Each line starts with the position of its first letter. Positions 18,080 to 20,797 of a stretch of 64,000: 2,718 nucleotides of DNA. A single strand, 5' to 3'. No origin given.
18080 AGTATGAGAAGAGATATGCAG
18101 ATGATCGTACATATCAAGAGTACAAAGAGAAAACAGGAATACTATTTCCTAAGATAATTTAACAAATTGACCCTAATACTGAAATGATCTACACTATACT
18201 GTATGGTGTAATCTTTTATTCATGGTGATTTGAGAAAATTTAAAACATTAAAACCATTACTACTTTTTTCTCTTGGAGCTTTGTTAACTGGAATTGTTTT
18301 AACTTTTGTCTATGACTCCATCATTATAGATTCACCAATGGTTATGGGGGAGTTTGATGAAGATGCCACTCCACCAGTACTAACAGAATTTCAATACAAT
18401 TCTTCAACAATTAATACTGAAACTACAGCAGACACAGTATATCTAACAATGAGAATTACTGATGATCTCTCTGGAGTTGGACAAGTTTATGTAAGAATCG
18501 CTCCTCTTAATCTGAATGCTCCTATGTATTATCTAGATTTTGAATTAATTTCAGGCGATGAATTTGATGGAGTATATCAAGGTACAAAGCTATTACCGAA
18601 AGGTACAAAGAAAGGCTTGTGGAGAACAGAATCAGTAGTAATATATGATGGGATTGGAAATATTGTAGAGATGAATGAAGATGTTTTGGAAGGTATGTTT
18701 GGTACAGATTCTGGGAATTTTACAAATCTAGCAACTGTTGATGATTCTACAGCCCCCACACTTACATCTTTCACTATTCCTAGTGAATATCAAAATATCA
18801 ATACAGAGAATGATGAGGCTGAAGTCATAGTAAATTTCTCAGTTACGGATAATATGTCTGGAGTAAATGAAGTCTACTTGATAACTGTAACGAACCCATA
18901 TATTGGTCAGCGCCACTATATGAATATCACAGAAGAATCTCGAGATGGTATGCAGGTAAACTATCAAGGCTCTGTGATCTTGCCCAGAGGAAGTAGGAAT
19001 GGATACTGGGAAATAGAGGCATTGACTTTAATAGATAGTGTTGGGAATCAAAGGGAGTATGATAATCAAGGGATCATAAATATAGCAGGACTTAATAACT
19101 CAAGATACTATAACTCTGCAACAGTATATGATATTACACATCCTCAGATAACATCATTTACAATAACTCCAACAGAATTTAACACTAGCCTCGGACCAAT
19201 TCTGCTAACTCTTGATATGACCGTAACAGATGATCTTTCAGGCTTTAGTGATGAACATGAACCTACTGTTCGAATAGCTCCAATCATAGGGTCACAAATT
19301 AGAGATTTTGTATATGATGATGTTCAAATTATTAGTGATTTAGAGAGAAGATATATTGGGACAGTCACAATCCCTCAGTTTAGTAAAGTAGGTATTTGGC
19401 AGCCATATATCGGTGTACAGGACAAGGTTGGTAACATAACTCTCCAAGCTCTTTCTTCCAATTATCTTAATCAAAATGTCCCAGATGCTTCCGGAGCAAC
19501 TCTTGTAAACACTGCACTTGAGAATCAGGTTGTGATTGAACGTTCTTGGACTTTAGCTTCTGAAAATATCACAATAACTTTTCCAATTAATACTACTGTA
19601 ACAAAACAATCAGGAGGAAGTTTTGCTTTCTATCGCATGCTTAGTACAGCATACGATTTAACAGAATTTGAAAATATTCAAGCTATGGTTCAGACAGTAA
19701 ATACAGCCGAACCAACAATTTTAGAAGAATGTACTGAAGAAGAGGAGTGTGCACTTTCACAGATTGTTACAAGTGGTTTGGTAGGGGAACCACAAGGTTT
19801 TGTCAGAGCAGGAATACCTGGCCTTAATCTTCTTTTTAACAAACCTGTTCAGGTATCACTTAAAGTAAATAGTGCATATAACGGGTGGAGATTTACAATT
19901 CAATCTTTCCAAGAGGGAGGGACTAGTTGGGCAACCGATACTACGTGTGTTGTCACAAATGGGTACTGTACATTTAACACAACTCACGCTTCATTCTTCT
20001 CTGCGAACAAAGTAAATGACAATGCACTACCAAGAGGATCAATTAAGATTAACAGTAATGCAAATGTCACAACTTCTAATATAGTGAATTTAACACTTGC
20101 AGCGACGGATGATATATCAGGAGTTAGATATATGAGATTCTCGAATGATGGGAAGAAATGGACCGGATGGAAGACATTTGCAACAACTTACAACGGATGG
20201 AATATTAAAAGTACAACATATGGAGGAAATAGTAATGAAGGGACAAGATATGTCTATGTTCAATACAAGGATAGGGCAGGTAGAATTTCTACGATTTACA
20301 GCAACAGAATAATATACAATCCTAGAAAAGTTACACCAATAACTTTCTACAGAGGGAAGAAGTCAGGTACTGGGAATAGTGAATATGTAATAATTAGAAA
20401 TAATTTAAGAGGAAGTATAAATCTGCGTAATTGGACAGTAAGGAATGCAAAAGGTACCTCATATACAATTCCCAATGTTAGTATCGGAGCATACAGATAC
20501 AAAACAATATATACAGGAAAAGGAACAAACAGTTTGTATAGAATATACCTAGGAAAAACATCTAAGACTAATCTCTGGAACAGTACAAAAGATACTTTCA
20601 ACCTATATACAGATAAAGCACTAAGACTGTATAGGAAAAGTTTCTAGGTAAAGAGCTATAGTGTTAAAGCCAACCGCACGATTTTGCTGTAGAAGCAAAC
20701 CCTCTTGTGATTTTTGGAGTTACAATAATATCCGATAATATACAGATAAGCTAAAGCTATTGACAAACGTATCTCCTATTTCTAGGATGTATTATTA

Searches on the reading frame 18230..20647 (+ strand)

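Call 37: search_protein_families(library=ncbifam, proteins=[window:18230-20647:+], max_evalue=1e-10)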
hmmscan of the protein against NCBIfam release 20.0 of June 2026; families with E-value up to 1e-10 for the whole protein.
window:18230-20647:+ (805 aa): 0 families

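Call 46: search_protein_families(library=pfam, proteins=[window:18230-20647:+], max_evalue=1e-8)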
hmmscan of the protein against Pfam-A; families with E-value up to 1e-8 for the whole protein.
window:18230-20647:+ (805 aa): 3 families
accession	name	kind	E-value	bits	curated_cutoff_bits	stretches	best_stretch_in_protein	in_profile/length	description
PF24893.1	DUF7743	-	1.6e-17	63.7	27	0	45-150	3-92/120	Domain of unknown function (DUF7743)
PF23034.1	DUF7035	-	1.1e-11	45.4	27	0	45-150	2-109/137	Domain of unknown function (DUF7035)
PF00932.25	LTD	-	1.4e-09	38.7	34.3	1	713-795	17-97/109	Lamin Tail Domain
